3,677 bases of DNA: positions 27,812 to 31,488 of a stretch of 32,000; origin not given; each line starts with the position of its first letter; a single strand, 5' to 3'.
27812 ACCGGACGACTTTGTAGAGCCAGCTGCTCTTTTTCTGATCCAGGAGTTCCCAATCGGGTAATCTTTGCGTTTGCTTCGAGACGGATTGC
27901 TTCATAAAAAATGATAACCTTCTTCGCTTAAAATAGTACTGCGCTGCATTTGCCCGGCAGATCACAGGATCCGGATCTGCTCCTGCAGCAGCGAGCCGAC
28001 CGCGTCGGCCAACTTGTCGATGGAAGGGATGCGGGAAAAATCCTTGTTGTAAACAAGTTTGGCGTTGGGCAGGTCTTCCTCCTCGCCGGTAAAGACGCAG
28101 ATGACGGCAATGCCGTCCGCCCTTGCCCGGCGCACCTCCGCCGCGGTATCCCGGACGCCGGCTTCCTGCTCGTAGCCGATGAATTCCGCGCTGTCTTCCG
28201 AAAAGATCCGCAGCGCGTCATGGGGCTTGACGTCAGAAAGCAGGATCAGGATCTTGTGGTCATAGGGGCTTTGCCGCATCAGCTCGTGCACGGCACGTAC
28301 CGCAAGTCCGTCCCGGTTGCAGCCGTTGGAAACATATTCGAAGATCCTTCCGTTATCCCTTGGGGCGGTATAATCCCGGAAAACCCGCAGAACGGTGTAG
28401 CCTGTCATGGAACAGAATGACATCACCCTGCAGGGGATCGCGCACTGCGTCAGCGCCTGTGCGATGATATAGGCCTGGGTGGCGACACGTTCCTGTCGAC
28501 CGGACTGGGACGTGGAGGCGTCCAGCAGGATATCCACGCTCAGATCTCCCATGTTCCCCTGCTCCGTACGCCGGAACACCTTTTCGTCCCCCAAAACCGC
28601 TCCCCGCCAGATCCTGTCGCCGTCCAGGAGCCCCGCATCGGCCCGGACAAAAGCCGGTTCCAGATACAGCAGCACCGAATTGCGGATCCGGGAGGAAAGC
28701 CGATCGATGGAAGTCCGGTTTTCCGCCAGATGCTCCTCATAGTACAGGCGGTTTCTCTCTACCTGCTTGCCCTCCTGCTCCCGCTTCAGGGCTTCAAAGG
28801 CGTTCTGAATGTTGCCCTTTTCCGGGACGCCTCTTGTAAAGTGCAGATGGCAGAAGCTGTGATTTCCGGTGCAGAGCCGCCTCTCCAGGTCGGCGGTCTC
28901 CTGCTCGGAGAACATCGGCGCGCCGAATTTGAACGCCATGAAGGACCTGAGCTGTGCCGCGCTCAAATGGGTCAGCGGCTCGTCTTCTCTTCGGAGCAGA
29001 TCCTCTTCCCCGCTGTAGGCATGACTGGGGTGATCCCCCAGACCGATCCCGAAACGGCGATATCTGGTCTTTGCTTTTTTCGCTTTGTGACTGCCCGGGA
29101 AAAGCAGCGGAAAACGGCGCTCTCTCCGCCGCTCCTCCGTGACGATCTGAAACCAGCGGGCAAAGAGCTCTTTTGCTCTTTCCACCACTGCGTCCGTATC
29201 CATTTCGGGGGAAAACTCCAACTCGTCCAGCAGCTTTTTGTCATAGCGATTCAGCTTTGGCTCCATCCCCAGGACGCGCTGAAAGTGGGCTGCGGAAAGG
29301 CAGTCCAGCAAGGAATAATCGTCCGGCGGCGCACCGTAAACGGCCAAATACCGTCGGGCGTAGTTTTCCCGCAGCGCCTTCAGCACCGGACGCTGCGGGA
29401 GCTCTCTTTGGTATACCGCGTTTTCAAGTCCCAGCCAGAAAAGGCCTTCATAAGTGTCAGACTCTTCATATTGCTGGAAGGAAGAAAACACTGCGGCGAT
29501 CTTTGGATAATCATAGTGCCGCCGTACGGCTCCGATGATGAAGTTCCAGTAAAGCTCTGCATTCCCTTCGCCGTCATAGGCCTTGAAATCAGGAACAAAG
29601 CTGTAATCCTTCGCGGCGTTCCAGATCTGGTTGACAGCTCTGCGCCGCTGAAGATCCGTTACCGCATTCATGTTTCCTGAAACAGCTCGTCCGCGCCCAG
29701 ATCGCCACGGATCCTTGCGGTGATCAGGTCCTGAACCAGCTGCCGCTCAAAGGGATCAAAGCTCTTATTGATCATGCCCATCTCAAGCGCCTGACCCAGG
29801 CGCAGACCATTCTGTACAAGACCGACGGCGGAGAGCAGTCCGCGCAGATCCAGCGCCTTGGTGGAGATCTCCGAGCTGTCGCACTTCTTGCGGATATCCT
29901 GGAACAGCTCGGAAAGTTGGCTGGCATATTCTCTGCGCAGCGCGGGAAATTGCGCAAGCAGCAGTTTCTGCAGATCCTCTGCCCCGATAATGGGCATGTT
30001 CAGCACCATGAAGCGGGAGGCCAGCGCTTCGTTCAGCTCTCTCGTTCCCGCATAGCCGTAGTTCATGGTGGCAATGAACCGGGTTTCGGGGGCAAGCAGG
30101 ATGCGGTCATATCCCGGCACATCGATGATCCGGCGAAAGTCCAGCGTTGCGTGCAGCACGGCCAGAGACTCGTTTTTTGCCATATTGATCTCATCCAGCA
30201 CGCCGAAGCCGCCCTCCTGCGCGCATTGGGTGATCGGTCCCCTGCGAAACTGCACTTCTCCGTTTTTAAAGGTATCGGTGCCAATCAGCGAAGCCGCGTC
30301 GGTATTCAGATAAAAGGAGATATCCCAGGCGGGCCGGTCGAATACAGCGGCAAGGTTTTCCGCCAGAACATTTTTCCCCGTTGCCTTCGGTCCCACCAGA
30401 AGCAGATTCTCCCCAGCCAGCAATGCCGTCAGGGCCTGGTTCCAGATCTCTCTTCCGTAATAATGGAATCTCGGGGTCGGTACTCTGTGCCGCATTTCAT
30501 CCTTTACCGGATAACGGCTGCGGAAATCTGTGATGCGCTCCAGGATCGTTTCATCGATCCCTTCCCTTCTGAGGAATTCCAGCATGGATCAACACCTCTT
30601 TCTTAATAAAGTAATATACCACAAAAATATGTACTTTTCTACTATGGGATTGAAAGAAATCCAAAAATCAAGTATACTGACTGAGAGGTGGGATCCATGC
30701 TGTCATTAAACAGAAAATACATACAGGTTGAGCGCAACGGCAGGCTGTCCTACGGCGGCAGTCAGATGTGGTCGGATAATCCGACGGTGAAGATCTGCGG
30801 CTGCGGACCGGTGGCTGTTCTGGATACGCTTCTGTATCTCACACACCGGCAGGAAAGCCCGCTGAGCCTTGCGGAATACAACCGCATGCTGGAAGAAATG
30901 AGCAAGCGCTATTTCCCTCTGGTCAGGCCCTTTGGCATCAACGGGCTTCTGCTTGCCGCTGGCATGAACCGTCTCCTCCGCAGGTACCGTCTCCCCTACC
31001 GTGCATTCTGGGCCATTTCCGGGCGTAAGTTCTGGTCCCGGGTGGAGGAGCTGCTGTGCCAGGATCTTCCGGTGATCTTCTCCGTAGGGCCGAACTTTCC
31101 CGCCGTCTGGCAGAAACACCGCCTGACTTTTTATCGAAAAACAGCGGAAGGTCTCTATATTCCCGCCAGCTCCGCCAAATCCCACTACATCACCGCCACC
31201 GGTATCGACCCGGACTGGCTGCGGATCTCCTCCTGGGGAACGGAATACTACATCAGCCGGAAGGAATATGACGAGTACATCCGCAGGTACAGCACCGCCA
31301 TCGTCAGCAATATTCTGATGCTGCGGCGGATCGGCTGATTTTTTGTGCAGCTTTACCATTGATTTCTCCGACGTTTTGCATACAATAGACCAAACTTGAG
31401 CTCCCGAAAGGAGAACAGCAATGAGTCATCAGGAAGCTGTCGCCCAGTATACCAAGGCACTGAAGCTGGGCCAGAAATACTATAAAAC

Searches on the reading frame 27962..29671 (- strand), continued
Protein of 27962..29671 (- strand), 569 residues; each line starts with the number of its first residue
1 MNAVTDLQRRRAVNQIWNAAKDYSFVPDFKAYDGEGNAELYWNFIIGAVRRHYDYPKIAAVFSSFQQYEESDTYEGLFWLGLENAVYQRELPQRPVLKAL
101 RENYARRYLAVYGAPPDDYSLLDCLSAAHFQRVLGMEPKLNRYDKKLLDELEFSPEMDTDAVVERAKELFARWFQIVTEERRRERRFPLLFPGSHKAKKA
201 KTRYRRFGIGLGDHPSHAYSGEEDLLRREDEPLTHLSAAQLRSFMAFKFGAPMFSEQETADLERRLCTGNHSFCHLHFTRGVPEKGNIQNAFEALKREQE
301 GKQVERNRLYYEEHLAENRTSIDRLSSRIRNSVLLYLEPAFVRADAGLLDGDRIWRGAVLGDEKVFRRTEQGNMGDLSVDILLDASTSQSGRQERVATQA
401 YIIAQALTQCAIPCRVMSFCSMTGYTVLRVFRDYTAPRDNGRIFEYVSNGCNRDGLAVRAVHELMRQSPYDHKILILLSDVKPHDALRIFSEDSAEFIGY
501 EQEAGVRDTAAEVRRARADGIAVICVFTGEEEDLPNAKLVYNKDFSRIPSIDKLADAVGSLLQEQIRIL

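Call 80: find_related_loci(query=A1, collection=viral_contigs, flank=5000)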
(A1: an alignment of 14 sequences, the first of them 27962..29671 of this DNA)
Query A1 (569 aa) in viral_contigs; peptide patterns used: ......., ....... (x = any residue, [..] = any of these).
12 stretches matched a pattern, but none encodes a relative of the query by tblastn (E <= 1e-3).

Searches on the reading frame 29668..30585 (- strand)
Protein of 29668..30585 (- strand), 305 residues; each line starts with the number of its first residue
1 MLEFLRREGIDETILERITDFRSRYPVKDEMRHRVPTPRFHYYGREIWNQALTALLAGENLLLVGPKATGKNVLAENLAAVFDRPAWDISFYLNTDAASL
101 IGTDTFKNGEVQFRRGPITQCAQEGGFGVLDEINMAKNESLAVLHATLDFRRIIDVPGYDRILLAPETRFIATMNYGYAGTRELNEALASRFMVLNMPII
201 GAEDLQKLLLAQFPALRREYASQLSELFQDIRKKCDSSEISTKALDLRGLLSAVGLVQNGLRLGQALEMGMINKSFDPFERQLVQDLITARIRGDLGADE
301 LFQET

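Call 3: search_protein_families(library=pfam, proteins=[window:29668-30585:-], max_evalue=0.01)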
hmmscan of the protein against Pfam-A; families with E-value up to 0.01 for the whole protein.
window:29668-30585:- (305 aa): 5 families
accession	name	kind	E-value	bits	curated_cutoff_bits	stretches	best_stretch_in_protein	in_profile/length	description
PF07728.20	AAA_5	-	1.4e-20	74.1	22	1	60-192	1-139/139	AAA domain (dynein-related subfamily)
PF20030.5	bpMoxR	-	0.0003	20.4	27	1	51-221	24-190/205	MoxR domain in the MoxR-vWA-beta-propeller ternary systems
PF07726.17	AAA_3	-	0.00053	20.3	27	1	62-194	3-131/131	ATPase family associated with various cellular activities (AAA)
PF01078.27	Mg_chelatase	-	0.00085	19.2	20.3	0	45-82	8-46/207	Magnesium chelatase, subunit ChlI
PF12775.13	AAA_7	-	0.0057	16.7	25.8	0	57-198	32-179/181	P-loop containing dynein motor region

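Call 4: search_protein_families(library=ncbifam, proteins=[window:29668-30585:-], max_evalue=0.01)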
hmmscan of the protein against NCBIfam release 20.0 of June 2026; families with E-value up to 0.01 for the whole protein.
window:29668-30585:- (305 aa): 2 families
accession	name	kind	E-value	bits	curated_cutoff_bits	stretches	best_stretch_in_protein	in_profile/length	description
TIGR02640.1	gas_vesic_GvpN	equivalog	9.6e-10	38.4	266.8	1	115-244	96-228/262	gas vesicle protein GvpN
NF047784.1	MadB_ATPase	equivalog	0.0078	15.4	475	0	57-90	32-65/298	MadB family AAA-type ATPase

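Call 14: search_protein_families(library=padloc, proteins=[window:29668-30585:-], max_evalue=0.01)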
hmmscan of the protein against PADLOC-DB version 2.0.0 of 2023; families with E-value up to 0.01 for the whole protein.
window:29668-30585:- (305 aa): 0 families

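Call 26: search_solved_structures(query=window:29668-30585:-, max_evalue=0.001)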
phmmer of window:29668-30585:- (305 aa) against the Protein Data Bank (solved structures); distinct sequences matched with E-value up to 0.001: 9.
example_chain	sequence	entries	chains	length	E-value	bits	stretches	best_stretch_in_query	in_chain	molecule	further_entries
6or5_A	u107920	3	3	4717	4.3e-46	161.1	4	22-240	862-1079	Midasin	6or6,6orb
6i27_A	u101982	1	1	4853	4.4e-43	151.2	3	61-236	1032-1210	Midasin,Midasin,Midasin,Midasin,Midasin,Midasin,Midasin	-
6i26_A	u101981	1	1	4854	4.4e-43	151.2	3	61-236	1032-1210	Midasin,Midasin,Midasin,Midasin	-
6hyp_A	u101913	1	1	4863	4.5e-43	151.1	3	61-236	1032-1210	Midasin,Midasin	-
5jcs_s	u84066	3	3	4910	4.8e-43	151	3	61-236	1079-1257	Midasin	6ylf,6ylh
9qh4_A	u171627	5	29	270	4.5e-18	69.1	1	60-287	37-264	Protein NorQ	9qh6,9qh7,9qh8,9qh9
9qhd_A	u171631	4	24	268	1.9e-15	60.5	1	61-290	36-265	Nitric oxide reductase NorQ protein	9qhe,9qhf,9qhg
5c3c_A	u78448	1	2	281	1.8e-13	54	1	60-281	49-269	CbbQ/NirQ/NorQ domain protein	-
6l1q_C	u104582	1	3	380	1.4e-09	41.2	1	61-273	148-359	CbbQ protein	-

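Call 79: search_protein_families(library=phrogs, proteins=[window:29668-30585:-], max_evalue=0.001)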
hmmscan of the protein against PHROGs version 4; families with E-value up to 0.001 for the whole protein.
window:29668-30585:- (305 aa): 3 families
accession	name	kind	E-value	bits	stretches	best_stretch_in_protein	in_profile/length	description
phrog_249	-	moron, auxiliary metabolic gene and host takeover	3.1e-31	110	1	55-242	124-319/380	porphyrin biosynthesis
phrog_16448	-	other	4.5e-19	69.2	1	48-194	439-587/680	ATPase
phrog_168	-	DNA, RNA and nucleotide metabolism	6.7e-06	27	1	57-218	41-179/314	clamp loader of DNA polymerase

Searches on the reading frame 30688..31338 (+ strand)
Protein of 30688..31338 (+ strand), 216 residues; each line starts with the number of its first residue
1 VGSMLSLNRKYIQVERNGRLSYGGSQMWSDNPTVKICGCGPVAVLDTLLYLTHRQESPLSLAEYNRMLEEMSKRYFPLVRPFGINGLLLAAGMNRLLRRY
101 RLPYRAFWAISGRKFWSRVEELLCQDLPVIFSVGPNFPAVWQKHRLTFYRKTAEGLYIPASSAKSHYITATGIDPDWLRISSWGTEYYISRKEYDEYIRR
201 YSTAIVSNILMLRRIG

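Call 3: search_protein_families(library=pfam, proteins=[window:30688-31338:+], max_evalue=0.01)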
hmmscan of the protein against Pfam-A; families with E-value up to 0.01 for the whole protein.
window:30688-31338:+ (216 aa): 0 families

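Call 4: search_protein_families(library=ncbifam, proteins=[window:30688-31338:+], max_evalue=0.01)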
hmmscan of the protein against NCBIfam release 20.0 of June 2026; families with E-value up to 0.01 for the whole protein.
window:30688-31338:+ (216 aa): 0 families

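Call 13: search_protein_families(library=pfam, proteins=[window:30688-31338:+], max_evalue=10)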
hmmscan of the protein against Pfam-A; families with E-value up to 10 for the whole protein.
window:30688-31338:+ (216 aa): 1 family
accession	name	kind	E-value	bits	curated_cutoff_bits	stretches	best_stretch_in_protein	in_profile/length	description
PF13529.12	Peptidase_C39_2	-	0.07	14.1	24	1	38-175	15-132/143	Peptidase_C39 like family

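Call 14: search_protein_families(library=padloc, proteins=[window:30688-31338:+], max_evalue=0.01)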
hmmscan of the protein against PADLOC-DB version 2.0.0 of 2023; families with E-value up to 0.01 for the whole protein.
window:30688-31338:+ (216 aa): 0 families

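Call 40: search_solved_structures(query=A2, max_evalue=1, show_alignments=1)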
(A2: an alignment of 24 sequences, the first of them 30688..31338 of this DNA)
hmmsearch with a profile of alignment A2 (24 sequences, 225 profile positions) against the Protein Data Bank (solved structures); distinct sequences matched with E-value up to 1: 1.
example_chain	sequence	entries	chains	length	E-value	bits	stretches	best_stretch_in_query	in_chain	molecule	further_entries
8fjg_A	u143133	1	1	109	0.12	15.2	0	58-97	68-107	H12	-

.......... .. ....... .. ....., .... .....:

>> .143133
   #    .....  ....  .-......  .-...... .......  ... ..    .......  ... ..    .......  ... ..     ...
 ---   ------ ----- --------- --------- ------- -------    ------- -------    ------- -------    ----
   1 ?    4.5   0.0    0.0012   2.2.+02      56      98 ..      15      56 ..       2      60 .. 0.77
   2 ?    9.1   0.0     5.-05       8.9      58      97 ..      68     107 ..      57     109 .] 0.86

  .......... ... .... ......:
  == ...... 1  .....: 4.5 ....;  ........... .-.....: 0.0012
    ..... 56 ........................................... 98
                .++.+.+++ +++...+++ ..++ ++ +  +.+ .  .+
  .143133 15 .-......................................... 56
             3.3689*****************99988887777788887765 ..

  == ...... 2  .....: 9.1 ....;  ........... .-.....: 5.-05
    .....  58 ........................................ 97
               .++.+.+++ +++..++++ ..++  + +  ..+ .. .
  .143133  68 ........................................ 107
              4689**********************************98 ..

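Call 51: search_protein_families(library=pfam, alignment_id=A2, max_evalue=0.1)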
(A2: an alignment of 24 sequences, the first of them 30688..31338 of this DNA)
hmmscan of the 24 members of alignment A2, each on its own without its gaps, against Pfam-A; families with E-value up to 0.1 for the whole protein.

A. member 1, window:30688-31338:+ (216 aa): 1 family
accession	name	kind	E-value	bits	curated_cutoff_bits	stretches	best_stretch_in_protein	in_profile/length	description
PF13529.12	Peptidase_C39_2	-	0.07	14.1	24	0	38-175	15-132/143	Peptidase_C39 like family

B. families by the number of members that match (of 24 scanned): 3 families
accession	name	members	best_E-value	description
PF13529.12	Peptidase_C39_2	7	0.0015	Peptidase_C39 like family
PF18104.7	Tudor_2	1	0.054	Jumonji domain-containing protein 2A Tudor domain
PF04731.17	Caudal_act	1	0.091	Caudal like protein activation region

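Call 52: find_homologous_proteins(query=A2, max_evalue=0.001)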
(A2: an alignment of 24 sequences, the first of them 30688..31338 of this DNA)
Query A2 (24 sequences) (216 aa, profile of the alignment): 350 proteins with E <= 0.001 among 2905 candidates; the best 120 are listed.
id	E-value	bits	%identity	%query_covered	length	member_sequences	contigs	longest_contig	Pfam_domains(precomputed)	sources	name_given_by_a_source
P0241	2.3e-97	343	86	99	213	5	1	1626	-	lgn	-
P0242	7.4e-97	341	85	99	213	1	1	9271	-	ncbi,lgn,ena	-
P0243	8.7e-97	341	87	99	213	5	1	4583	-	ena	-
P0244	1.3e-96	341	52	98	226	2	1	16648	-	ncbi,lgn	-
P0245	1.8e-96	340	86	99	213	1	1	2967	-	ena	-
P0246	2.0e-96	340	86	99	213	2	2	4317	-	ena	-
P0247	3.5e-96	339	74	98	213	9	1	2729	-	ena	-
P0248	5.0e-96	339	84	99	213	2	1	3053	-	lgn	-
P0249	2.0e-95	337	99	99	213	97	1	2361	-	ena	-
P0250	6.9e-95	335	94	99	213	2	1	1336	-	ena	-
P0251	8.1e-95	335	93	99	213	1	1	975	-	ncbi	-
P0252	8.7e-95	335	82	99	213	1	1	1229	-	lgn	-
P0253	1.8e-94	334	84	99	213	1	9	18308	-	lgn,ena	-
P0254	2.9e-94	333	95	99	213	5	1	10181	-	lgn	-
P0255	1.0e-93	331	91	98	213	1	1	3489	-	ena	-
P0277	1.1e-90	321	37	96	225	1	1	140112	-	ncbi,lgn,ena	-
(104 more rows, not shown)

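Call 55: find_encoding_contigs(protein=P0277, flank=6000, max_places=1)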
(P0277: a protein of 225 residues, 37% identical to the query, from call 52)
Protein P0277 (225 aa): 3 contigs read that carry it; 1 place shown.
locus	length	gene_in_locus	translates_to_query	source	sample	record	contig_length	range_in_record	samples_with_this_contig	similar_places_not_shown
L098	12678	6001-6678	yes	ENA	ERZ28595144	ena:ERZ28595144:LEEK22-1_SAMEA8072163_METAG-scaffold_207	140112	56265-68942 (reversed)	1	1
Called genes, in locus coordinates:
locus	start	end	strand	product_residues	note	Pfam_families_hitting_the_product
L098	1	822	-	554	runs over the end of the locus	-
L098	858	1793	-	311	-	PF01116:F_bP_aldolase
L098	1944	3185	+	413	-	PF00365:PFK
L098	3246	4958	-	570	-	-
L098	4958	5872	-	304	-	PF07728:AAA_5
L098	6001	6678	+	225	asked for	-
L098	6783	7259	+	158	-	PF04542:Sigma70_r2, PF08281:Sigma70_r4_2, PF04545:Sigma70_r4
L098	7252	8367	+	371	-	-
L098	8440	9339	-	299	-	PF00126:HTH_1, PF03466:LysR_substrate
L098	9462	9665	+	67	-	-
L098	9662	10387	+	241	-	PF02308:MgtC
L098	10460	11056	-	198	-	PF05067:Mn_catalase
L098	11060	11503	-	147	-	PF11007:CotJA, PF12652:CotJB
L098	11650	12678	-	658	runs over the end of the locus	PF22745:Nlig-Ia, PF01653:DNA_ligase_aden, PF03120:OB_DNA_ligase, PF03119:DNA_ligase_ZBD, PF14520:HHH_5 (faint), PF12826:HHH_2, PF00533:BRCT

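Call 63: predict_structure(alignment_id=A4)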
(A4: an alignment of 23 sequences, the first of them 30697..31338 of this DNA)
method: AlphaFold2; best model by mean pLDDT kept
length: 213 residues; sequences in the alignment: 23
mean_pLDDT: 91.0   pTM: 0.89
mean pLDDT of the five models: 91.0, 90.6, 89.9, 89.6, 89.4
residues with pLDDT >= 90: 158; 70-90: 40; 50-70: 15; < 50: 0
segments of 3 or more residues with pLDDT < 50: none
pLDDT, mean of each block of 10 residues (from residue 1): 96 96 94 94 97 93 95 85 93 97 91 95 95 57 93 95 93 98 96 78 80 85
secondary structure, 60 per line:
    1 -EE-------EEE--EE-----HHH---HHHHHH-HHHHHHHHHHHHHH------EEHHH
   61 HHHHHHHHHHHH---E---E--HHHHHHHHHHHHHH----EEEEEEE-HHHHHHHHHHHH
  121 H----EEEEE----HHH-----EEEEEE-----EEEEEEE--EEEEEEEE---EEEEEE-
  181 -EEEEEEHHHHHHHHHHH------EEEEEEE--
elements in order: E11-13 H29-34 H36-49 H58-72 H83-96 E101-107 H109-121 E126-130 E143-148 E154-160 E163-170 E174-179 E182-187 H188-198 E205-211

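Call 65: fold_search(model_id=the predicted structure, library=pdb)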
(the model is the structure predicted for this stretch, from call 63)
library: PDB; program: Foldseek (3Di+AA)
matches with E <= 10: 940; with E <= 0.001: 2
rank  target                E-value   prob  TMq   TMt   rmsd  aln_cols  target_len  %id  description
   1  22oc                  4.9e-06  1.00  0.54  0.58   6.3       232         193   12  Crystal structure of P210 CD lyase (released 2026-03-18)
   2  3erv                  4.5e-04  1.00  0.46  0.48  11.2       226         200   10  Crystal structure of an putative C39-like peptidase from Bacillus anthracis (released 2008-10-14)
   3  8vp5_B                1.6e-03  1.00  0.42  0.15   7.7       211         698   14  Cryo-EM structure of the ABC transporter PCAT1 bound with ADP and Substrate (released 2024-10-30)
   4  5xe8_A                2.4e-03  0.99  0.37  0.55   9.4       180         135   13  Crystal Structure of the Peptidase Domain of Streptococcus mutans ComA (released 2017-06-28)
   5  9fpa_A                3.5e-03  0.82  0.34  0.32  13.9       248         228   11  DUBS Parachlamydia sp. PcJOS orthorhombic crystal form (released 2025-04-23)
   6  7n87_MODEL_1_A        4.5e-03  0.99  0.39  0.51   8.1       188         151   12  Solution NMR structure of peptidase domain from Clostridium thermocellum PCAT1 (released 2021-12-29)
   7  9fn4_A                4.5e-03  0.75  0.33  0.31  13.7       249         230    9  DUBS Parachlamydia sp. PcJOS (released 2025-04-23)
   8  9qvq_B                5.4e-03  0.99  0.34  0.25   7.8       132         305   13  Crystal structure of the CtaG_H128A variant from Ruminiclostridium cellulolyticum in complex with PHBA (P2(1)-medium) (released 2025-10-01)
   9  9qvs                  8.3e-03  0.98  0.44  0.32   9.3       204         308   11  Crystal structure of the CtaG_D144N variant from Ruminiclostridium cellulolyticum (P2(1)-small) (released 2025-10-01)
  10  8gs1_B                1.1e-02  0.92  0.31  0.21   8.9       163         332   10  Crystal structure of AziU2-U3 complex from Streptomyces sahachiroi NRRL2485 (released 2023-09-06)
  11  8z4h_A                1.2e-02  0.97  0.45  0.43   7.2       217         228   11  Pseudomurein Endoisopeptidase PeiR (released 2025-04-23)
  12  1stf_E                1.2e-02  0.87  0.44  0.44   8.5       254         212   10  THE REFINED 2.4 ANGSTROMS X-RAY CRYSTAL STRUCTURE OF RECOMBINANT HUMAN STEFIN B IN COMPLEX WITH THE CYSTEINE PROTEINAS (released 1994-01-31)
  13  4qrg_B                1.4e-02  0.89  0.45  0.34   8.7       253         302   11  Crystal structure of I86L mutant of papain (released 2015-08-05)
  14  9quz                  1.5e-02  0.96  0.44  0.32   9.0       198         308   12  Crystal structure of CtaG from Ruminiclostridium cellulolyticum (P2(1)-small) (released 2025-10-01)
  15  8vp6_A                1.5e-02  0.95  0.38  0.15   7.8       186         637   14  Cryo-EM structure of the ABC transporter PCAT1 bound with Mg_class_2 (released 2024-10-30)
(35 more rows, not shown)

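Call 79: search_protein_families(library=phrogs, proteins=[window:30697-31338:+], max_evalue=0.001)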
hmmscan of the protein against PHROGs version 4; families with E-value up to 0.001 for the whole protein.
window:30697-31338:+ (213 aa): 0 families
